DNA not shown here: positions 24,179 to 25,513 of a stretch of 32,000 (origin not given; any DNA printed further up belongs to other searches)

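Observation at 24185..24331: Ribosome-mediated isoleucine attenuator directly in front of threonine dehydratase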

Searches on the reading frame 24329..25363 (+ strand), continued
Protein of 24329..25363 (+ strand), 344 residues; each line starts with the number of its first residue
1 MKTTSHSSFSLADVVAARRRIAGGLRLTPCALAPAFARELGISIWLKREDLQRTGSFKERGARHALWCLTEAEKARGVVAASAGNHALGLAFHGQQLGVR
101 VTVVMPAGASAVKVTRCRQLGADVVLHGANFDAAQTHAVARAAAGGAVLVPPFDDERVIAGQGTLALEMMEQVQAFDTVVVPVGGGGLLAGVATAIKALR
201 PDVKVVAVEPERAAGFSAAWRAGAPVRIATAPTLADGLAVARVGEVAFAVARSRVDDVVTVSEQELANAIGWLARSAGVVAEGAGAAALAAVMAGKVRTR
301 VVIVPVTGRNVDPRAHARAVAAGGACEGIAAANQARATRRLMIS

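Call 19: find_encoding_contigs(protein=P0048, flank=3000, max_places=3)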
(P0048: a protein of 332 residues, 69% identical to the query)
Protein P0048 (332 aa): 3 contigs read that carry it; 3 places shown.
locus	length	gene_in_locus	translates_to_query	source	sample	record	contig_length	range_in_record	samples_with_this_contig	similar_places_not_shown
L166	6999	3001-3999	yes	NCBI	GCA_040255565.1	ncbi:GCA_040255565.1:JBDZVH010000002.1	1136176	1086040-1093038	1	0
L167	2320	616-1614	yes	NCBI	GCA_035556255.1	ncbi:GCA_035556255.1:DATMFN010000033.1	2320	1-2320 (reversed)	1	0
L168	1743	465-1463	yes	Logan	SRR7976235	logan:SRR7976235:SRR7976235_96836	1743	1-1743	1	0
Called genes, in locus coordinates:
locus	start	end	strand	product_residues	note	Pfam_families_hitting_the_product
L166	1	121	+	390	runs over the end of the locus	PF21338:Top1B_N_bact, PF01028:Topoisom_I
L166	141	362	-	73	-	-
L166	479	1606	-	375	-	PF00005:ABC_tran, PF03459:TOBE (faint), PF17912:OB_MalK, PF08402:TOBE_2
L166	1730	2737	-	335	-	PF00710:Asparaginase, PF17763:Asparaginase_C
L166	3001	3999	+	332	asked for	PF00291:PALP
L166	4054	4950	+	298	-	PF00483:NTP_transferase (weak), PF12804:NTP_transf_3 (weak)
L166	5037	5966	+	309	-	-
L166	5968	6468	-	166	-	PF00578:AhpC-TSA, PF08534:Redoxin, PF13911:AhpC-TSA_2 (weak)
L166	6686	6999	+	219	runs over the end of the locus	-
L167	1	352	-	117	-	PF00710:Asparaginase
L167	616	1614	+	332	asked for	PF00291:PALP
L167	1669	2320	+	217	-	PF00483:NTP_transferase (weak), PF12804:NTP_transf_3 (weak)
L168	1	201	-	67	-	?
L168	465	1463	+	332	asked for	PF00291:PALP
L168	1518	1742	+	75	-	?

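Call 20: find_encoding_contigs(protein=P0097, flank=3000, max_places=3)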
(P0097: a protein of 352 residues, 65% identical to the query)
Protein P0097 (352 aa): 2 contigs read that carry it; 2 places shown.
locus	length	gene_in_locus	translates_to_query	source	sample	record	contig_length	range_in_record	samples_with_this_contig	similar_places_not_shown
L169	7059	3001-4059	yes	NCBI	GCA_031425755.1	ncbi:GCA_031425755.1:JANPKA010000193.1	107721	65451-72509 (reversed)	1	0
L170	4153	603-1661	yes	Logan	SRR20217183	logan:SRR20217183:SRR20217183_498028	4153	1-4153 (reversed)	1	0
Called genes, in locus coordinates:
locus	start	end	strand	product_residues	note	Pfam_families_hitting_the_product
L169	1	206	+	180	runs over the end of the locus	-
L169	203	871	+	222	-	-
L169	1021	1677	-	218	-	PF03458:Gly_transporter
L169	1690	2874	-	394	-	PF00710:Asparaginase, PF17763:Asparaginase_C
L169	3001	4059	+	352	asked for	PF00291:PALP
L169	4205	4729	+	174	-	-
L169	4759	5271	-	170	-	PF03449:GreA_GreB_N (faint), PF01272:GreA_GreB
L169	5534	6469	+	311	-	PF02163:Peptidase_M50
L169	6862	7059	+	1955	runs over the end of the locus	PF00400:WD40 (faint), PF17164:DUF5122, PF07494:Reg_prop (faint), PF12768:Rax2 (faint), PF17164:DUF5122, PF24684:Vgb_lyase (faint), PF17164:DUF5122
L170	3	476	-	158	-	?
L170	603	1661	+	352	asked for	PF00291:PALP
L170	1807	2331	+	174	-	-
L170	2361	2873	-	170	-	PF03449:GreA_GreB_N (faint), PF01272:GreA_GreB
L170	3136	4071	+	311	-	PF02163:Peptidase_M50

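Call 21: find_encoding_contigs(protein=P0009, flank=3000, max_places=3)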
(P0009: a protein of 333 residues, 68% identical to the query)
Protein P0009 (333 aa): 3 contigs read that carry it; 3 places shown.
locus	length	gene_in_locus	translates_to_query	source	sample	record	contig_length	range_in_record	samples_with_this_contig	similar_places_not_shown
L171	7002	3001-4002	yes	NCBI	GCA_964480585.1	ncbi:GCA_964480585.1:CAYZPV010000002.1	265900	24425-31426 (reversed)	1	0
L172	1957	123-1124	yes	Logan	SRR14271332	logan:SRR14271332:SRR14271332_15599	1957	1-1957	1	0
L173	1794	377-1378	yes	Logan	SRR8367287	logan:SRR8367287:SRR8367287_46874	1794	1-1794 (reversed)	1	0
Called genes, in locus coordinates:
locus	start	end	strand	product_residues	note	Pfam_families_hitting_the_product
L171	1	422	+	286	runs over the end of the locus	PF01842:ACT (faint), PF00551:Formyl_trans_N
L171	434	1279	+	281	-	PF02146:SIR2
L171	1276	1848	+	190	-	PF13616:Rotamase_3, PF13145:Rotamase_2 (weak), PF00639:Rotamase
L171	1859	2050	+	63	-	-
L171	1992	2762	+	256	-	PF09976:TPR_21 (weak)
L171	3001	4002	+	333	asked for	PF00291:PALP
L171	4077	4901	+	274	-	PF04511:DER1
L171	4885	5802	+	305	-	PF06325:PrmA, PF12847:Methyltransf_18 (weak), PF13489:Methyltransf_23 (weak), PF05175:MTS, PF13847:Methyltransf_31, PF08242:Methyltransf_12 (faint), PF13649:Methyltransf_25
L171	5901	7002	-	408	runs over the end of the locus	PF00515:TPR_1 (faint), PF07719:TPR_2 (faint), PF13181:TPR_8 (faint), PF13428:TPR_14 (faint), PF13431:TPR_17 (faint), PF13432:TPR_16 (faint), PF23914:TPR_CcmH_CycH (weak), PF14559:TPR_19 (weak), +1 more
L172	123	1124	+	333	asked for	PF00291:PALP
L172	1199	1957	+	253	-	?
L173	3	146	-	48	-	?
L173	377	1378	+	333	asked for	PF00291:PALP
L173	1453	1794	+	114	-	?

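Call 22: find_encoding_contigs(protein=P0093, flank=3000, max_places=3)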
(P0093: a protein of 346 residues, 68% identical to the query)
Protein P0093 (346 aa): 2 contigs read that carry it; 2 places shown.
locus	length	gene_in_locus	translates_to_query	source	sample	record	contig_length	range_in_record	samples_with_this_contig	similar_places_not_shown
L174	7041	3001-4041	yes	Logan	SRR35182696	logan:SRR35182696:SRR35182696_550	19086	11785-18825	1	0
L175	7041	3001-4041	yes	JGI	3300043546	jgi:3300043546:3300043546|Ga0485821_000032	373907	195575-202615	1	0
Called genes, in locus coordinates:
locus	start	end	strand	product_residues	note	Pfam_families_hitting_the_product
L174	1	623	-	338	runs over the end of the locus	PF00710:Asparaginase, PF17763:Asparaginase_C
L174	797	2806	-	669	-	-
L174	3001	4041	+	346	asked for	PF00291:PALP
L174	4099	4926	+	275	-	PF00196:GerE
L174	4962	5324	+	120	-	-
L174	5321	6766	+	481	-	PF01979:Amidohydro_1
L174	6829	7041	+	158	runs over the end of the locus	?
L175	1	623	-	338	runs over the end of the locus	PF00710:Asparaginase, PF17763:Asparaginase_C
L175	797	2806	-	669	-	-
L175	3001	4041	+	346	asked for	PF00291:PALP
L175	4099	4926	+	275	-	PF00196:GerE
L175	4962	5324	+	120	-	-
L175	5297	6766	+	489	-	PF01979:Amidohydro_1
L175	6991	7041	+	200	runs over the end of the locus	-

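Call 23: find_encoding_contigs(protein=P0021, flank=3000, max_places=3)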
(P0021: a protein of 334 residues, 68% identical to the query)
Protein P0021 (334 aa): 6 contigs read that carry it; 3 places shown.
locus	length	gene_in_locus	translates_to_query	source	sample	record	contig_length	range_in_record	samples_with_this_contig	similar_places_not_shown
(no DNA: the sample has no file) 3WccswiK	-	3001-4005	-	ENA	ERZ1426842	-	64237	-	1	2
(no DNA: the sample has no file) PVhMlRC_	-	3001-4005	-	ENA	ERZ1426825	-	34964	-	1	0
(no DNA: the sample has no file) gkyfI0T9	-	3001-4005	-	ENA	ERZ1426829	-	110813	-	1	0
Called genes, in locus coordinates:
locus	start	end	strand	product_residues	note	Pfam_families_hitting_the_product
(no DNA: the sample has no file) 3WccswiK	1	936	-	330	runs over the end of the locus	PF00710:Asparaginase, PF17763:Asparaginase_C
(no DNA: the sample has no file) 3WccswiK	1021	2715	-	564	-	PF12708:Pect-lyase_RHGA_epim, PF13229:Beta_helix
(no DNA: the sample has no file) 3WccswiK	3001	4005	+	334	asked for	PF00291:PALP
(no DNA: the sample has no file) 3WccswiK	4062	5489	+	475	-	PF01979:Amidohydro_1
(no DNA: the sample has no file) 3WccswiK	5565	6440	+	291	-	PF00483:NTP_transferase (weak), PF12804:NTP_transf_3 (faint)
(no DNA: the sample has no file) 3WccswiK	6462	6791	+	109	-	-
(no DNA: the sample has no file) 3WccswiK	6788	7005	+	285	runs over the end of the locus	PF02585:PIG-L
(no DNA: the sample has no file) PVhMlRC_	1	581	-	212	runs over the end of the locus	PF00710:Asparaginase, PF17763:Asparaginase_C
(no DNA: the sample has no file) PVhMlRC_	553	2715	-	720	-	PF12708:Pect-lyase_RHGA_epim, PF13229:Beta_helix (weak)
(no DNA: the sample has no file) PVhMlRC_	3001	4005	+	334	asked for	PF00291:PALP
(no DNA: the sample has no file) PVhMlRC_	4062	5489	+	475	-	PF01979:Amidohydro_1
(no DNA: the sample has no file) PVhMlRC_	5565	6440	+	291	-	PF00483:NTP_transferase (weak), PF12804:NTP_transf_3 (faint)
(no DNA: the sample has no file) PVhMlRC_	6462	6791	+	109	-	-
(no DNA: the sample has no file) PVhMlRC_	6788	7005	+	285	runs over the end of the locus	PF02585:PIG-L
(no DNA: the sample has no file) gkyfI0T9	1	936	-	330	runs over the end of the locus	PF00710:Asparaginase, PF17763:Asparaginase_C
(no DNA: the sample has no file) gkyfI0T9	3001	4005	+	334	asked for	PF00291:PALP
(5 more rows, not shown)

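Call 24: find_encoding_contigs(protein=P0033, flank=3000, max_places=3)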
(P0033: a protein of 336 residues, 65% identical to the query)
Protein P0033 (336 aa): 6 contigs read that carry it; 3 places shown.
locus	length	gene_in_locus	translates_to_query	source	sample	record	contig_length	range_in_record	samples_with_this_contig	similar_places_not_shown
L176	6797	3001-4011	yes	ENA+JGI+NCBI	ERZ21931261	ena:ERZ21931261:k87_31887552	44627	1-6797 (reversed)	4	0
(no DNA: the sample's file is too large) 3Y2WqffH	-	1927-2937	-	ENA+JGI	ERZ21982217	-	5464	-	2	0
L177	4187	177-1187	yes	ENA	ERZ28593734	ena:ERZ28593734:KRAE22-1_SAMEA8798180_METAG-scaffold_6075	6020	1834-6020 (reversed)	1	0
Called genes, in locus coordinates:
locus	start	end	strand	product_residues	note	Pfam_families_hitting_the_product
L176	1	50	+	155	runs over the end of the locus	-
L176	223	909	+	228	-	-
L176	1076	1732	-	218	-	PF03458:Gly_transporter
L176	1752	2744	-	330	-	PF00710:Asparaginase, PF17763:Asparaginase_C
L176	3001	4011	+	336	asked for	PF00291:PALP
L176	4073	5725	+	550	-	PF01979:Amidohydro_1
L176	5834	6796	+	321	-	PF12804:NTP_transf_3 (weak)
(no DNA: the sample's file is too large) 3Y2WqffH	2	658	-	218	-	PF03458:Gly_transporter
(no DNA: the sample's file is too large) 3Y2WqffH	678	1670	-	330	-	PF00710:Asparaginase, PF17763:Asparaginase_C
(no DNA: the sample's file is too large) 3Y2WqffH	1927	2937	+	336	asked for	PF00291:PALP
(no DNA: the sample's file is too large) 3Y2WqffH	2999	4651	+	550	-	PF01979:Amidohydro_1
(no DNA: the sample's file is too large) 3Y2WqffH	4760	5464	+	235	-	?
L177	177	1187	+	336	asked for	PF00291:PALP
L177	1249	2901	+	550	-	PF01979:Amidohydro_1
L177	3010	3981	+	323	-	-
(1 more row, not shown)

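Call 25: find_encoding_contigs(protein=P0076, flank=3000, max_places=3)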
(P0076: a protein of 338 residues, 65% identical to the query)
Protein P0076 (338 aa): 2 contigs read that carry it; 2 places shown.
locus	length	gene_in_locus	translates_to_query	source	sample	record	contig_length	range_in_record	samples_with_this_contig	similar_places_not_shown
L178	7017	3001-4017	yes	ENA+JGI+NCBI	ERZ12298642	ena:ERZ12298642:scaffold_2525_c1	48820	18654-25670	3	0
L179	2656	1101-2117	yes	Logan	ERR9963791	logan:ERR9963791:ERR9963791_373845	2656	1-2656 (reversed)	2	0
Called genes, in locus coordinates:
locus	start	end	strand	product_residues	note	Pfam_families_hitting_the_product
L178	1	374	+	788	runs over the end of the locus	-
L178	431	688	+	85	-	PF19891:DUF6364 (weak)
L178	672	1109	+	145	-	PF01850:PIN (weak), PF13470:PIN_3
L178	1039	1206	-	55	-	-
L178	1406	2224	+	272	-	PF05721:PhyH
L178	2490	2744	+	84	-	-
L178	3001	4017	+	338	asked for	PF00291:PALP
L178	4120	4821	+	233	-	PF25851:YafT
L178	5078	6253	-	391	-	PF04055:Radical_SAM (weak)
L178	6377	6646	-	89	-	-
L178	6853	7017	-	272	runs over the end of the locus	PF02811:PHP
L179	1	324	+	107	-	?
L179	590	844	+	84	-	-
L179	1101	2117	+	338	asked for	PF00291:PALP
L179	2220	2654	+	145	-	?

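Call 26: find_encoding_contigs(protein=P0083, flank=3000, max_places=3)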
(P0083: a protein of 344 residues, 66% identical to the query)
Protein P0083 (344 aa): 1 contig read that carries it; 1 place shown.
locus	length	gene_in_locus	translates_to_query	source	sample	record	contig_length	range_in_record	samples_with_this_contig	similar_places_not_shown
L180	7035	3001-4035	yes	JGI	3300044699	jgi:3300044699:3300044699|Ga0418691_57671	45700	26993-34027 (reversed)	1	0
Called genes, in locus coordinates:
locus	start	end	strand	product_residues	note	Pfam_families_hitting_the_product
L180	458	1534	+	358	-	PF00384:Molybdopterin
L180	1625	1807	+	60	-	-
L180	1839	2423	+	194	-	-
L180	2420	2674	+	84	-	-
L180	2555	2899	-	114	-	-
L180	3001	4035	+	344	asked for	PF00291:PALP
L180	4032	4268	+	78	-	-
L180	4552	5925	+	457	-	PF01979:Amidohydro_1, PF07969:Amidohydro_3 (weak)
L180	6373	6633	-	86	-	-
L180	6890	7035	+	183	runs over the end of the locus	-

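Call 57: search_protein_families(library=pfam, proteins=[L038:725-2419:+, L038:2436-2960:+, L038:2992-4236:+])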
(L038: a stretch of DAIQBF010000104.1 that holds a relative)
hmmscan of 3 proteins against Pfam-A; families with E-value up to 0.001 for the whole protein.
L038:725-2419:+ (564 aa): 3 families
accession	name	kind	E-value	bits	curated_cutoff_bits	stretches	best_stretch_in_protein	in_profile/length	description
PF02775.26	TPP_enzyme_C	-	2.9e-50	170.4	21.9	1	393-540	1-151/151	Thiamine pyrophosphate enzyme, C-terminal TPP binding domain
PF00205.28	TPP_enzyme_M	-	4.7e-47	159.6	30.4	1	197-332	1-137/137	Thiamine pyrophosphate enzyme, central domain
PF02776.23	TPP_enzyme_N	-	6.5e-40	136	26.8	1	7-123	2-118/119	Thiamine pyrophosphate enzyme, N-terminal TPP binding domain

L038:2436-2960:+ (174 aa): 5 families
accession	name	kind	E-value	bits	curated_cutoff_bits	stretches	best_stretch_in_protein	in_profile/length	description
PF10369.15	ALS_ss_C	-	9.9e-20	70.8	23.2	1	86-158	1-73/74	Small subunit of acetolactate synthase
PF22629.2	ACT_AHAS_ss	-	3.6e-14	53.1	27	1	7-74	1-67/67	AHAS small subunit-like ACT domain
PF01842.31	ACT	-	1.2e-10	41.3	27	1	6-70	2-65/66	ACT domain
PF13710.12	ACT_5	-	7.1e-07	29.4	27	1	16-74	4-61/62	ACT domain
PF13291.12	ACT_4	-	3.2e-05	25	27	1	6-74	8-77/80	ACT domain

L038:2992-4236:+ (414 aa): 2 families
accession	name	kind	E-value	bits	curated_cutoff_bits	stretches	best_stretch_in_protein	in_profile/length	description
PF00291.31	PALP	-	1.2e-84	284.5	35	1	20-307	7-295/295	Pyridoxal-phosphate dependent enzyme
PF00585.24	Thr_dehydrat_C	-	1.1e-22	80.1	27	1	320-412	1-91/91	C-terminal regulatory domain of Threonine dehydratase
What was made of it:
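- Closest known: Tandem Ile-rich leaders upstream of ilvB-ilvN-ilvA in a Lutibacter MAG. Different: The locus is AT-rich Bacteroidota, has two leaders in tandem, and controls an operon whose IlvA keeps its regulatory domain (call 57).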

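Call 65: find_encoding_contigs(protein=P0095, flank=1500, max_places=2)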
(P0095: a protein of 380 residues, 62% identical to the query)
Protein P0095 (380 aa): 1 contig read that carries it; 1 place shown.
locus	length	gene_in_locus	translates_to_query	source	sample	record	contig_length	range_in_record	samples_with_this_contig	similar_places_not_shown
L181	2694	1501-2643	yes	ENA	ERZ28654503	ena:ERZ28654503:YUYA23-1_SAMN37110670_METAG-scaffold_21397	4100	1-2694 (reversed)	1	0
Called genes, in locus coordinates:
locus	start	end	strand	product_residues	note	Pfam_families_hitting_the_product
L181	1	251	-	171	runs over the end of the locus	PF03449:GreA_GreB_N (faint), PF01272:GreA_GreB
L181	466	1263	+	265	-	PF06439:3keto-disac_hyd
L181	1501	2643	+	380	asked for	PF00291:PALP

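Call 66: find_encoding_contigs(protein=P0063, flank=1500, max_places=2)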
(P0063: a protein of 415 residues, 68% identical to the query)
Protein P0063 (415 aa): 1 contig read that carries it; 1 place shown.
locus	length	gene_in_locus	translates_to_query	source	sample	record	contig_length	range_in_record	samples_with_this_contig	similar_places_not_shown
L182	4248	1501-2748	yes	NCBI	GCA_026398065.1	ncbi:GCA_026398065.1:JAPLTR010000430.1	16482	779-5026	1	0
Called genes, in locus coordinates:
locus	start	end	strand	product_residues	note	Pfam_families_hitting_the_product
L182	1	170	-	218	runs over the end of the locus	PF03458:Gly_transporter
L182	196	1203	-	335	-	PF00710:Asparaginase, PF17763:Asparaginase_C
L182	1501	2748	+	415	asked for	PF00291:PALP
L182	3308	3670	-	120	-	-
